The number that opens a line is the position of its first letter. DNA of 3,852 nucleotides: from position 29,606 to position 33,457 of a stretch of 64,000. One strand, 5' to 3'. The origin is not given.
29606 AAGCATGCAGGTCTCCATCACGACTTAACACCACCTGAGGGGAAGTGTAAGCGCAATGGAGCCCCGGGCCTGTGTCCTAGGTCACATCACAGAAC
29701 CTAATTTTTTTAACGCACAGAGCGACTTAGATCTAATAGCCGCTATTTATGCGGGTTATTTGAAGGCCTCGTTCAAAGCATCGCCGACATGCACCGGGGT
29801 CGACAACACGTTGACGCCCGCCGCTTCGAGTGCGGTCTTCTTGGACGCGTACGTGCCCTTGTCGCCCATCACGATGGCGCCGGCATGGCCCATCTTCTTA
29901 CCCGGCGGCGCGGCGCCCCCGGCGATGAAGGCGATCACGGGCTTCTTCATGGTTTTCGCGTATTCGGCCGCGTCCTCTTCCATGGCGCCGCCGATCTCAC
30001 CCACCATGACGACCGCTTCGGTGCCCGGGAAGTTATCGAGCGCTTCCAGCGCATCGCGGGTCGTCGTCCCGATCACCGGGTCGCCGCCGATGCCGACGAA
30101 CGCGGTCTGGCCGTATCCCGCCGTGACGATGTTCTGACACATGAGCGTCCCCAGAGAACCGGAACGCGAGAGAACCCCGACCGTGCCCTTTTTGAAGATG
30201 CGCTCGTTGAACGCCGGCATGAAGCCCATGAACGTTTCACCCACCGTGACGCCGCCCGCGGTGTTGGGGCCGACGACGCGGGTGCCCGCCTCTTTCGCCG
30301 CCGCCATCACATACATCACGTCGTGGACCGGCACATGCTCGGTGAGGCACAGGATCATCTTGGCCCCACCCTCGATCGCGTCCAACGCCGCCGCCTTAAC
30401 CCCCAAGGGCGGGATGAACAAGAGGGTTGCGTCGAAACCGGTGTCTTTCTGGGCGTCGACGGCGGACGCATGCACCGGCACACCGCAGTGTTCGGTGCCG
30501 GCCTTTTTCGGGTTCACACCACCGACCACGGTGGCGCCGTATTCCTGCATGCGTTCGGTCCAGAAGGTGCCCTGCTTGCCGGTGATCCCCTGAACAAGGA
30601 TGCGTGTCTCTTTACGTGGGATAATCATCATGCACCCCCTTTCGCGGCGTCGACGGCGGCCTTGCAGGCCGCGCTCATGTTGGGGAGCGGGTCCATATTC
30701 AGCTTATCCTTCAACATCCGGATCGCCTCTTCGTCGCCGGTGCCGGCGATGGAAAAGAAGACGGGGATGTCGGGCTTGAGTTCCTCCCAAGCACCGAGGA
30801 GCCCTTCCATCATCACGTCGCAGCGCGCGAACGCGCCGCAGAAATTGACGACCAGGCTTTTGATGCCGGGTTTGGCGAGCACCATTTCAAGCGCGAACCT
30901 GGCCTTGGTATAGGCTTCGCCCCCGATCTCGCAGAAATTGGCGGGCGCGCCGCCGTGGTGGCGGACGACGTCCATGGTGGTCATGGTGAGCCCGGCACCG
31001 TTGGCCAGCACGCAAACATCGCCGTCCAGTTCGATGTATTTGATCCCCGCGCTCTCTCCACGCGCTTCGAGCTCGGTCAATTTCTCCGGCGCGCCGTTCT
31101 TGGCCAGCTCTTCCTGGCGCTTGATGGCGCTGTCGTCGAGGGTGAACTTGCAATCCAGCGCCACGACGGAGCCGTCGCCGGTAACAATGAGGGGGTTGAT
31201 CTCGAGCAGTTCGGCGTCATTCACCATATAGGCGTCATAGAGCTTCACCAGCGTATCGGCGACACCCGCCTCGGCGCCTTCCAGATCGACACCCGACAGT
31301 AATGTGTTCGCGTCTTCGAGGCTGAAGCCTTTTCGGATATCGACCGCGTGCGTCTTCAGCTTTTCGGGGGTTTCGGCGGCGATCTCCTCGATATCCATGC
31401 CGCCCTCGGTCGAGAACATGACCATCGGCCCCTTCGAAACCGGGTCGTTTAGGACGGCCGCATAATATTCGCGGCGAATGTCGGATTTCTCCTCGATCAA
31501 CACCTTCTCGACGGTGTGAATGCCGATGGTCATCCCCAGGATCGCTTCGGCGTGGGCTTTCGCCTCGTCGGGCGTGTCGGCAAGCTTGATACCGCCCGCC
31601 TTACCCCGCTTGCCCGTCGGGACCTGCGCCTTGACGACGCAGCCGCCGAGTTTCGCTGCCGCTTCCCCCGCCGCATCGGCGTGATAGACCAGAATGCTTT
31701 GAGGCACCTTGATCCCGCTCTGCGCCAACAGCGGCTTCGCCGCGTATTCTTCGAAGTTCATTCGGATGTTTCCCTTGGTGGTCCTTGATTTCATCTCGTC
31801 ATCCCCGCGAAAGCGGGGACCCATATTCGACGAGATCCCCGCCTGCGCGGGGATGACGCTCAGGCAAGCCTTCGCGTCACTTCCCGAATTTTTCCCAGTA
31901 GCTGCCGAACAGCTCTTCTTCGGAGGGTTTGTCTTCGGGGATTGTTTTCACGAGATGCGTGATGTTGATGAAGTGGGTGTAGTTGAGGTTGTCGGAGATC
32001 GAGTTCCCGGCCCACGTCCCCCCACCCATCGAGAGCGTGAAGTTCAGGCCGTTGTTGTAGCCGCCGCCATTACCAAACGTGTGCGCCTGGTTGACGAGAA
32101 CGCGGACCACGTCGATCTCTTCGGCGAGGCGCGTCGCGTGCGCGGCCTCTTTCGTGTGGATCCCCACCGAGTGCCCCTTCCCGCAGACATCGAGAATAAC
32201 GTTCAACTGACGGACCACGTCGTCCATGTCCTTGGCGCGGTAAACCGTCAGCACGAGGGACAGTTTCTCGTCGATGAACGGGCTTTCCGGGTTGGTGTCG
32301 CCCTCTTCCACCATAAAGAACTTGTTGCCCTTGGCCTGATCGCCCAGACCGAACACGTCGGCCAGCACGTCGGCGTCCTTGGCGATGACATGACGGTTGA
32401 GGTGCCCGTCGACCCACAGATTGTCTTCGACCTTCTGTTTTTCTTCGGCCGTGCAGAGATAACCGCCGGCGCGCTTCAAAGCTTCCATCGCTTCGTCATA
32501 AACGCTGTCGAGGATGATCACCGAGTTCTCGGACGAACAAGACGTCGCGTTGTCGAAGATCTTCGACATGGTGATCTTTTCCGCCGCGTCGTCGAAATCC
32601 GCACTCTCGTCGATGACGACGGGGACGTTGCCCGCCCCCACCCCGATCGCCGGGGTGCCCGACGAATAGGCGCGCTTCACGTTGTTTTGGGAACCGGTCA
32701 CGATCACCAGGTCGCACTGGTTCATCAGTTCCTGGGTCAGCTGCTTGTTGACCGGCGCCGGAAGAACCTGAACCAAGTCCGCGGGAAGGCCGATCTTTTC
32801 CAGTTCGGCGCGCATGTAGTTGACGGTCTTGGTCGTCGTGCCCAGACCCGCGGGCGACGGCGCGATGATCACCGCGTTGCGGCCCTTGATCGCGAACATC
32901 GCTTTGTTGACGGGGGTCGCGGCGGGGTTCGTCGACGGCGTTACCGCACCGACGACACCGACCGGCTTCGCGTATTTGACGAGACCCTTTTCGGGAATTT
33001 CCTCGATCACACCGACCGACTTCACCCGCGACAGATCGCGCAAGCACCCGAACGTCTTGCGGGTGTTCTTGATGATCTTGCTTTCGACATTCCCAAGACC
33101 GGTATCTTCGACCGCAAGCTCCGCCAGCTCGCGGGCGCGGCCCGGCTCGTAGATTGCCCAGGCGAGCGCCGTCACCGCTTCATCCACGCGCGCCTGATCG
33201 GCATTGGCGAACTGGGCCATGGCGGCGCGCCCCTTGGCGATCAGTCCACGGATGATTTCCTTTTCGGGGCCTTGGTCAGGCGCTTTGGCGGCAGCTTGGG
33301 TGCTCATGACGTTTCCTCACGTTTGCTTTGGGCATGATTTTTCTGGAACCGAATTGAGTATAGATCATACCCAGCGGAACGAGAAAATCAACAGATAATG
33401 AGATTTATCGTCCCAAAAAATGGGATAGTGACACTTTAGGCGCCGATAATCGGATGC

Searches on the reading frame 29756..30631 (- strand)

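Call 53: search_protein_families(library=ncbifam, proteins=[window:29756-30631:-], max_evalue=1e-20)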
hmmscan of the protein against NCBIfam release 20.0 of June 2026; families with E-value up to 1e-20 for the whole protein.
window:29756-30631:- (291 aa): 2 families
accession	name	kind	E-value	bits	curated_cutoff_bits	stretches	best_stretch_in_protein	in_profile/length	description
NF004230.0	PRK05678.1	equivalog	1.4e-98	329.7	336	1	1-290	1-288/291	succinate--CoA ligase subunit alpha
TIGR01019.1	sucCoAalpha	subfamily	6.6e-96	321.1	353.2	1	6-288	4-284/286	succinate--CoA ligase subunit alpha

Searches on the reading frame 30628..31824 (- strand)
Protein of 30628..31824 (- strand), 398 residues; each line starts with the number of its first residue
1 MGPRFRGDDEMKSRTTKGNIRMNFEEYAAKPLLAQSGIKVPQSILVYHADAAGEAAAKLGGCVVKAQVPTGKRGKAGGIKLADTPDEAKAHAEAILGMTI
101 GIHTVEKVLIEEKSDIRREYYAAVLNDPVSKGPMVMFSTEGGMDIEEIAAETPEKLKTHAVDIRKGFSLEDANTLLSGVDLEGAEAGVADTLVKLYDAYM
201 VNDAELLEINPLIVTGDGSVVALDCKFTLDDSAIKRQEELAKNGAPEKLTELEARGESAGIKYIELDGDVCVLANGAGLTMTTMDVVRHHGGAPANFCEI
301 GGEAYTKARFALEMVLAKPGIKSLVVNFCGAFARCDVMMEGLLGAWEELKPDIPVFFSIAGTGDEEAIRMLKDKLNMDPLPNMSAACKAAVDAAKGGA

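Call 53: search_protein_families(library=ncbifam, proteins=[window:30628-31824:-], max_evalue=1e-20)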
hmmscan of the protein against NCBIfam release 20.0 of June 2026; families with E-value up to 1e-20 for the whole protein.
window:30628-31824:- (398 aa): 3 families
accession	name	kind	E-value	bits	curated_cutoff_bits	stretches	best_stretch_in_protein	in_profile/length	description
NF001913.0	PRK00696.1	equivalog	4.6e-107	358.4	370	1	22-395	1-386/388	ADP-forming succinate--CoA ligase subunit beta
TIGR01016.1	sucCoAbeta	subfamily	2.7e-98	329.4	375.55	1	22-394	1-385/386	succinate-CoA ligase subunit beta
NF010647.0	PRK14046.1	equivalog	6e-78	262.6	604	1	22-395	1-386/392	malate--CoA ligase subunit beta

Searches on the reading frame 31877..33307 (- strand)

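Call 53: search_protein_families(library=ncbifam, proteins=[window:31877-33307:-], max_evalue=1e-20)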
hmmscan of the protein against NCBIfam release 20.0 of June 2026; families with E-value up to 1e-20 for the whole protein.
window:31877-33307:- (476 aa): 4 families
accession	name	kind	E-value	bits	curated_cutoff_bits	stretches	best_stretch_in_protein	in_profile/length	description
NF047625.1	AcylSulfactDhSauS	equivalog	1.1e-236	786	600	1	16-476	3-464/464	acylating sulfoacetaldehyde dehydrogenase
NF010378.0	PRK13805.1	equivalog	4.8e-110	368.8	951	1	14-453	11-450/872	bifunctional acetaldehyde-CoA/alcohol dehydrogenase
TIGR02518.1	EutH_ACDH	equivalog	2.5e-92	310.3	620.1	1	19-456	10-445/488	acetaldehyde dehydrogenase (acetylating)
NF011927.0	PRK15398.1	subfamily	1.4e-57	195.4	403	1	23-427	42-438/465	aldehyde dehydrogenase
